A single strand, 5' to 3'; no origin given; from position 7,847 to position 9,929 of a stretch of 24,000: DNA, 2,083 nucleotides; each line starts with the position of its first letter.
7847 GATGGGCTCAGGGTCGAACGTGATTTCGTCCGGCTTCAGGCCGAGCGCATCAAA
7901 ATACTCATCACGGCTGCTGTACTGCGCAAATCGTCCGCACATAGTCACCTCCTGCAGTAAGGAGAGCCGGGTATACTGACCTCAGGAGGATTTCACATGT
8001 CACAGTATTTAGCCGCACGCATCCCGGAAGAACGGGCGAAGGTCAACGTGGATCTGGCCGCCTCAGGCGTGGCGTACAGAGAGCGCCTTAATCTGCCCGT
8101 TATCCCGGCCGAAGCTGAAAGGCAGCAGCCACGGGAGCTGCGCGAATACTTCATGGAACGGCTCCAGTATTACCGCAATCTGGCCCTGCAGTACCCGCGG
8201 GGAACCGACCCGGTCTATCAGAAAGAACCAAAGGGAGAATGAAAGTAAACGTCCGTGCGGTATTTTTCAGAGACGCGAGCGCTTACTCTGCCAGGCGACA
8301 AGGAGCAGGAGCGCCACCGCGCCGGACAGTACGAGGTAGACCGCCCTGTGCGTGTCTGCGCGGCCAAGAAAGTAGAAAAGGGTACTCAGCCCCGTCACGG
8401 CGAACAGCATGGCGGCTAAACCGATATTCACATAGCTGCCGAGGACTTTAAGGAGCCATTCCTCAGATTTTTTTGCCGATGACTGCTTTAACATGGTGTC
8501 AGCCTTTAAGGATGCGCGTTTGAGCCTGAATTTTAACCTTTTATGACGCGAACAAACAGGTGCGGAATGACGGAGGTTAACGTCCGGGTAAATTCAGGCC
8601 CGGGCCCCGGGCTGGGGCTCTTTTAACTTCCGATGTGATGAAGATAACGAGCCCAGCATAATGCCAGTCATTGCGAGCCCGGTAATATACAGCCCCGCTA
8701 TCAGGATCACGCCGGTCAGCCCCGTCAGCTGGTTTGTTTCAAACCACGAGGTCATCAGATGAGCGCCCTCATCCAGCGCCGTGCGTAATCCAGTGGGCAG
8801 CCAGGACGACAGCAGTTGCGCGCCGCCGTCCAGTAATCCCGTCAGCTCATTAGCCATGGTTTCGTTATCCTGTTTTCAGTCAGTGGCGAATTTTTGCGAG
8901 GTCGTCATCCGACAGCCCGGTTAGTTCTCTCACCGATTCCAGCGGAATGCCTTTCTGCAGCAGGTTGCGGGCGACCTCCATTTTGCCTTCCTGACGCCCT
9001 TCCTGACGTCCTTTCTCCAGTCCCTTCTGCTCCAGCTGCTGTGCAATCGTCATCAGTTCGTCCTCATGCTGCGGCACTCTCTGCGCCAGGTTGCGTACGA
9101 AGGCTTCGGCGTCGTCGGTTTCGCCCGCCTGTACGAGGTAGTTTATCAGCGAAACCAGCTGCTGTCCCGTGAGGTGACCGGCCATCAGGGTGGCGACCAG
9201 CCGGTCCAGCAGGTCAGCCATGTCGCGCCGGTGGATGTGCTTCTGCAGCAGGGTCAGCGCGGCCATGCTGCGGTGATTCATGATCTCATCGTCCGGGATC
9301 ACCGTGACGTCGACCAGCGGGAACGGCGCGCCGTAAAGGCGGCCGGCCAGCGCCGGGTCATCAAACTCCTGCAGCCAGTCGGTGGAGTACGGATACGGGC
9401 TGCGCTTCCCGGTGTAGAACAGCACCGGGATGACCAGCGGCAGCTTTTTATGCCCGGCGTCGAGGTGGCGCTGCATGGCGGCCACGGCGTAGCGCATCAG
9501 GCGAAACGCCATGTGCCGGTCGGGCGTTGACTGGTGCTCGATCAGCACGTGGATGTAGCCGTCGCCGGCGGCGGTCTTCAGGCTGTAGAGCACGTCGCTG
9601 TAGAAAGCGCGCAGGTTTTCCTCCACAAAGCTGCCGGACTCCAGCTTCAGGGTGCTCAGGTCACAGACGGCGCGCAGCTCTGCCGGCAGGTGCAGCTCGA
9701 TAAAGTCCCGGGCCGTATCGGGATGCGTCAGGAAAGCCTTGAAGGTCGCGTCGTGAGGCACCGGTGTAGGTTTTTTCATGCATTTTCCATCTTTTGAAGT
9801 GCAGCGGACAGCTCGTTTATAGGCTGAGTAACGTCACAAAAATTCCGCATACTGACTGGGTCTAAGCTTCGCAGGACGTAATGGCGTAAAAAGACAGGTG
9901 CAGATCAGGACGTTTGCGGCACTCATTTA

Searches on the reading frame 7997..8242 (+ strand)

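Call 100: search_protein_families(library=pfam, proteins=[window:7997-8242:+], max_evalue=0.01)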
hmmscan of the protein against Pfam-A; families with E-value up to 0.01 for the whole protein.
window:7997-8242:+ (81 aa): 1 family
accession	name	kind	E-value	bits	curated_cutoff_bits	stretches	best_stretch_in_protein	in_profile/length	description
PF06440.16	DNA_pol3_theta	-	6.5e-26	90.3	34.6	1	6-68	5-67/70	DNA polymerase III, theta subunit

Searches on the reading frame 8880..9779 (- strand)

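Call 3: search_protein_families(library=pfam, proteins=[window:8880-9779:-], max_evalue=0.1)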
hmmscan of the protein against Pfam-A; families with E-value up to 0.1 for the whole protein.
window:8880-9779:- (299 aa): 3 families
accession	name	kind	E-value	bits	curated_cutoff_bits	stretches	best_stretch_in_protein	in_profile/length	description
PF04754.18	Transposase_31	-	1.6e-84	283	21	1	8-207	2-201/203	Putative transposase, YhgA-like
PF10145.14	PhageMin_Tail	-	0.014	15.7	33.2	1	185-276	94-183/201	Phage-related minor tail protein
PF13428.12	TPR_14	-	0.065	14.4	23.5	0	209-239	5-35/44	Tetratricopeptide repeat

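Call 4: search_protein_families(library=padloc, proteins=[window:8880-9779:-], max_evalue=0.1)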
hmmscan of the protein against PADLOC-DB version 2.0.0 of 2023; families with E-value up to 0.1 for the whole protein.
window:8880-9779:- (299 aa): 2 families
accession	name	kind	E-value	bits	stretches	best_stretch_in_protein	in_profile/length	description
PDLC01084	C3a178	-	0.00027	19.4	1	224-276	22-75/90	putative invertase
PDLC02636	DrmE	-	0.036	10.1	1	207-272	653-718/821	DrmE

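Call 5: search_protein_families(library=ncbifam, proteins=[window:8880-9779:-], max_evalue=0.1)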
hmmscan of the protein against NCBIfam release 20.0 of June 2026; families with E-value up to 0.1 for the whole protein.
window:8880-9779:- (299 aa): 7 families
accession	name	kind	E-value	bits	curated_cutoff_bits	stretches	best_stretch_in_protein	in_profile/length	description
NF007418.0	PRK09956.1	equivalog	6.4e-106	353.9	583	1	5-296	6-305/308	ISNCY family transposase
NF007361.0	PRK09857.1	equivalog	4.9e-105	351.2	583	1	2-298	3-291/292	recombination-promoting nuclease RpnA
TIGR01784.1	T_den_put_tspse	subfamily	1.4e-73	248.1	52.1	1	8-297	1-273/273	Rpn family recombination-promoting nuclease/putative transposase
TIGR03825.1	FliH_bacil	equivalog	0.0088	15.6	148.9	1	222-269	62-109/255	flagellar assembly protein FliH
TIGR00540.1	TPR_hemY_coli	hypoth_equivalog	0.012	14.4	142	1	160-250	217-304/385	heme biosynthesis-associated TPR protein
NF004266.1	PRK05687.1-1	equivalog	0.022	14.2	260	1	229-277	33-81/230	flagellar assembly protein FliH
NF047948.1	male_kill_WMK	equivalog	0.073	12.5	300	1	226-293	82-149/300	WO male-killing family protein Wmk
